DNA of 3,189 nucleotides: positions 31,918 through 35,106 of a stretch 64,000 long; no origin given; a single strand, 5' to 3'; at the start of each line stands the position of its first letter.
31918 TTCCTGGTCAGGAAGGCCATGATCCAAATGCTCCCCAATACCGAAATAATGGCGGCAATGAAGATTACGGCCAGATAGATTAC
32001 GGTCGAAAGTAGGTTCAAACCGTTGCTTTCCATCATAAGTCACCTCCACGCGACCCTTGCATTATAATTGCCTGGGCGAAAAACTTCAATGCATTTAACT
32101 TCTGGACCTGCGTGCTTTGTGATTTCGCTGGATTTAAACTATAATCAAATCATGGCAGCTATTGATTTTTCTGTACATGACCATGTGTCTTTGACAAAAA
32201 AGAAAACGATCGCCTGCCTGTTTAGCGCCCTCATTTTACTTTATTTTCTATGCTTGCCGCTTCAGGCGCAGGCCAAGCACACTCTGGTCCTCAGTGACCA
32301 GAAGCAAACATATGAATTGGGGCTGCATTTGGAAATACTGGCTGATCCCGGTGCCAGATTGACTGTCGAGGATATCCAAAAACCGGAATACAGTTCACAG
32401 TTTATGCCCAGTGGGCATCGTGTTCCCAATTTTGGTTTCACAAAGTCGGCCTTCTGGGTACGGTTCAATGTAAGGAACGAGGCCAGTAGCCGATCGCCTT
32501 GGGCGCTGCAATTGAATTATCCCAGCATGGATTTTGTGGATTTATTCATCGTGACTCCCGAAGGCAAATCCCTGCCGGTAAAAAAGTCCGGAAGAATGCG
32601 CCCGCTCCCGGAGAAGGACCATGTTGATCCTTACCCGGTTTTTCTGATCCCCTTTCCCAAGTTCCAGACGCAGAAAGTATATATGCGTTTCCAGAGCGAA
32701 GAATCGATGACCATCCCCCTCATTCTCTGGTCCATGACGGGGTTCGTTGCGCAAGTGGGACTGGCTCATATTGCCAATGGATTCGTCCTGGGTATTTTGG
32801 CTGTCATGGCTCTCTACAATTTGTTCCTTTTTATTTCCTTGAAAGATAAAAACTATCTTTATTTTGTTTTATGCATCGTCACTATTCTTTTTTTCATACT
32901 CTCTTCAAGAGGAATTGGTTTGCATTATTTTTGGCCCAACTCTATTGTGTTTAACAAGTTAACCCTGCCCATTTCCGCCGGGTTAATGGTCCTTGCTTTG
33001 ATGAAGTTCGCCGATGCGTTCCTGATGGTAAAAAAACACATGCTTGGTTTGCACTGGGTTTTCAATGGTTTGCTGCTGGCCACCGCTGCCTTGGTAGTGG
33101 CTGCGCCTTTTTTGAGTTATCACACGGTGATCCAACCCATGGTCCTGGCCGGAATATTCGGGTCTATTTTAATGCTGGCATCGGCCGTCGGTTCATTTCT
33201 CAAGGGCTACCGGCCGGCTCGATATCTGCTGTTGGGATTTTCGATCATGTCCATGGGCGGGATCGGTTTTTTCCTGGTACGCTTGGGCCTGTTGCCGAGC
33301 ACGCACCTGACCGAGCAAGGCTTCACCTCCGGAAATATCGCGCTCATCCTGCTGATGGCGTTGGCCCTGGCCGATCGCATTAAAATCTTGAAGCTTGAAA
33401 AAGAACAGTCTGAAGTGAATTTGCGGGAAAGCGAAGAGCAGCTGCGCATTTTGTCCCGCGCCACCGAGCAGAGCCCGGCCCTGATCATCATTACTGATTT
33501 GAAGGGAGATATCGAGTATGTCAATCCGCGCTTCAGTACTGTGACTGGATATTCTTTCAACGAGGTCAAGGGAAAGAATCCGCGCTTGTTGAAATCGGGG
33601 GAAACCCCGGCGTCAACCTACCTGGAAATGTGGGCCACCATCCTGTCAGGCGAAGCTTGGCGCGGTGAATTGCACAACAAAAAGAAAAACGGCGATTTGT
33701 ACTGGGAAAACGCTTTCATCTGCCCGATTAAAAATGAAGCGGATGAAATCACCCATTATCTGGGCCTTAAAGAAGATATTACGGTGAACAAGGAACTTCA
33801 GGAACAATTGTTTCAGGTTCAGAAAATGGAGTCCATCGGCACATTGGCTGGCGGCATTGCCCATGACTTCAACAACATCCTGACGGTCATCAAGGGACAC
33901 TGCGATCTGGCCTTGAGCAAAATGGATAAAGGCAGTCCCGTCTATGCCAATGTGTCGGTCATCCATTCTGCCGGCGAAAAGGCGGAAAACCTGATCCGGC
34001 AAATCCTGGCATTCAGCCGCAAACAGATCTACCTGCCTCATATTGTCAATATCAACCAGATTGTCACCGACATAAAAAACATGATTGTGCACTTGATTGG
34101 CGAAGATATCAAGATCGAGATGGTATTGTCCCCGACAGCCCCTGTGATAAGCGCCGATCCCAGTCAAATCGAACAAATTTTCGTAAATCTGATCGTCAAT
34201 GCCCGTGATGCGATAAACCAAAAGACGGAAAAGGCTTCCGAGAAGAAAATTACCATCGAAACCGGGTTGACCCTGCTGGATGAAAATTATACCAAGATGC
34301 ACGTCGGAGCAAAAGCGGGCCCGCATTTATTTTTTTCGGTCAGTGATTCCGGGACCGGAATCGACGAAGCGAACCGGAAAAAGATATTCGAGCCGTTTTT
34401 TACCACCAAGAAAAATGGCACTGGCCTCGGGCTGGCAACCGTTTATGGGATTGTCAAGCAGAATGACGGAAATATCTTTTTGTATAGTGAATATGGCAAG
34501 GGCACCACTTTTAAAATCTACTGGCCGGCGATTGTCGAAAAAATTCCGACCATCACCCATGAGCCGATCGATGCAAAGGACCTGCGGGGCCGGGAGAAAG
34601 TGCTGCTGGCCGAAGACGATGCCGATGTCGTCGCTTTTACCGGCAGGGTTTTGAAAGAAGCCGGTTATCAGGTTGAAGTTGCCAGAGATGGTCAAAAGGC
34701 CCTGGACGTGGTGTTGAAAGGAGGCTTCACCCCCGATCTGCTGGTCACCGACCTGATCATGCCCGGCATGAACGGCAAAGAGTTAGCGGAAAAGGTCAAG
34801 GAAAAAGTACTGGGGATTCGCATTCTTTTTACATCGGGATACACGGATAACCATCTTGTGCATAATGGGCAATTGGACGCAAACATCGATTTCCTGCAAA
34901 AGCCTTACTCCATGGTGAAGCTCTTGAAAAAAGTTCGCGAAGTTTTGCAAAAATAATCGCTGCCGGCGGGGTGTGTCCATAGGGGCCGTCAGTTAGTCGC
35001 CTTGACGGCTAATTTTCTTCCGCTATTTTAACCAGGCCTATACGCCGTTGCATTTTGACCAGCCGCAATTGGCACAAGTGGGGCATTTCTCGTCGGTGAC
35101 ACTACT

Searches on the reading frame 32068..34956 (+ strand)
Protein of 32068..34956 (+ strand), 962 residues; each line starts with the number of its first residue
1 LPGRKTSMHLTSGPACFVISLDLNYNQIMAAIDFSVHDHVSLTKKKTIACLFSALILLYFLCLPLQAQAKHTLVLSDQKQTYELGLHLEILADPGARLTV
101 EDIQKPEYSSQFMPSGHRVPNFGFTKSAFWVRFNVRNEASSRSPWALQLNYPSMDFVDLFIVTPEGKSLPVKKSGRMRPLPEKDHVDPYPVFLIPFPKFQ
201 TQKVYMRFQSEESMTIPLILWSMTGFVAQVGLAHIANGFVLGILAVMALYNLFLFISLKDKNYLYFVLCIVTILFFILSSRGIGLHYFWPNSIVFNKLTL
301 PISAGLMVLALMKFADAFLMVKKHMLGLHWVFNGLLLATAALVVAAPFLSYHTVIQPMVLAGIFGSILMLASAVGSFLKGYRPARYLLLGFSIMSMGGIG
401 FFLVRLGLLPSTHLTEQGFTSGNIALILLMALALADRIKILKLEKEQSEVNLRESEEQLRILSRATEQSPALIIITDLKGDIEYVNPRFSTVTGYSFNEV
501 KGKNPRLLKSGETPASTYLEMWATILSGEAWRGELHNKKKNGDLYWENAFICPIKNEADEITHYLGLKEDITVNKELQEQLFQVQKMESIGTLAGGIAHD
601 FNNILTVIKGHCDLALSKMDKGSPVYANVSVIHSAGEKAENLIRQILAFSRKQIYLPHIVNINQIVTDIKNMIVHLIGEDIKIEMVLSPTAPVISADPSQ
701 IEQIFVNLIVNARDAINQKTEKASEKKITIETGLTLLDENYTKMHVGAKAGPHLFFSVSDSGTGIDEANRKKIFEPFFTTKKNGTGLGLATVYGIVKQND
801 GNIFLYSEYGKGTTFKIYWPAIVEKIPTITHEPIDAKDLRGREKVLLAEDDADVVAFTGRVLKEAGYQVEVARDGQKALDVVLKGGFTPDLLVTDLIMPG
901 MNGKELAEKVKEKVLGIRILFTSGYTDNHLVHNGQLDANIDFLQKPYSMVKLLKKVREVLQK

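Call 48: search_protein_families(library=ncbifam, proteins=[window:32068-34956:+], max_evalue=0.001)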
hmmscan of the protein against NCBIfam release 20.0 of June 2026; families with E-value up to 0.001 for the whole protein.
window:32068-34956:+ (962 aa): 135 families (the best 25 are shown)
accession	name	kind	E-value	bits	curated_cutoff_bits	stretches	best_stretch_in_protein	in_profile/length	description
NF010076.0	PRK13557.1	subfamily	3.9e-115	385.3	631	1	455-961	25-534/540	histidine kinase famiy protein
NF046020.1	HisKinCckABruc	equivalog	6.4e-102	341.9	1000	1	569-961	459-868/868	cell cycle histidine kinase CckA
NF046026.1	HisKinCckACaul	equivalog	2.2e-94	316.9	1000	1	470-961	195-677/678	cell cycle histidine kinase CckA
NF010411.0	PRK13837.1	equivalog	7.7e-73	245.8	647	1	558-960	418-812/828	two-component system VirA-like sensor kinase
NF052574.1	HisKinEspCMyxo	equivalog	6.1e-58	196.6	1200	1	334-958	172-781/785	serine histidine kinase EspC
NF008468.0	PRK11360.1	equivalog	1.5e-52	178.8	646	1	473-821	281-608/616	two-component system sensor histidine kinase AtoS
TIGR02938.1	nifL_nitrog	equivalog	1e-46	159.5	242.45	2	462-586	6-130/494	nitrogen fixation negative regulator NifL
NF052573.1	HisKinEspAMyxo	equivalog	2.2e-42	145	1400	1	456-914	250-702/755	serine histidine kinase EspA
NF007688.0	PRK10364.1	equivalog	5.3e-36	124.3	479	1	574-825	224-455/460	two-component system sensor histidine kinase ZraS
NF047466.1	hybrid_RR_LvrB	exception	1.9e-32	112.9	500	1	575-821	137-376/377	hybrid histidine kinase/response regulator LvrB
NF008302.0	PRK11091.1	equivalog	1.8e-29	102.5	838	1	438-956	133-639/779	aerobic respiration two-component sensor histidine kinase ArcB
NF046044.1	PnpS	equivalog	1.9e-27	96.3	400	1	434-819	32-389/390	two-component system histidine kinase PnpS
TIGR02956.1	TMAO_torS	equivalog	2.3e-27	95.5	676.5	1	628-961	501-821/967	TMAO reductase system sensor histidine kinase/response regulator TorS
NF045675.1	PhdiestaseDibA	equivalog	5.4e-27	94.4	980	1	427-593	45-211/623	phosphodiesterase DibA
NF047497.1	HK_LIC_12097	equivalog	6.5e-25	87.6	500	1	553-820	114-365/367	LIC_12097 family sensor histidine kinase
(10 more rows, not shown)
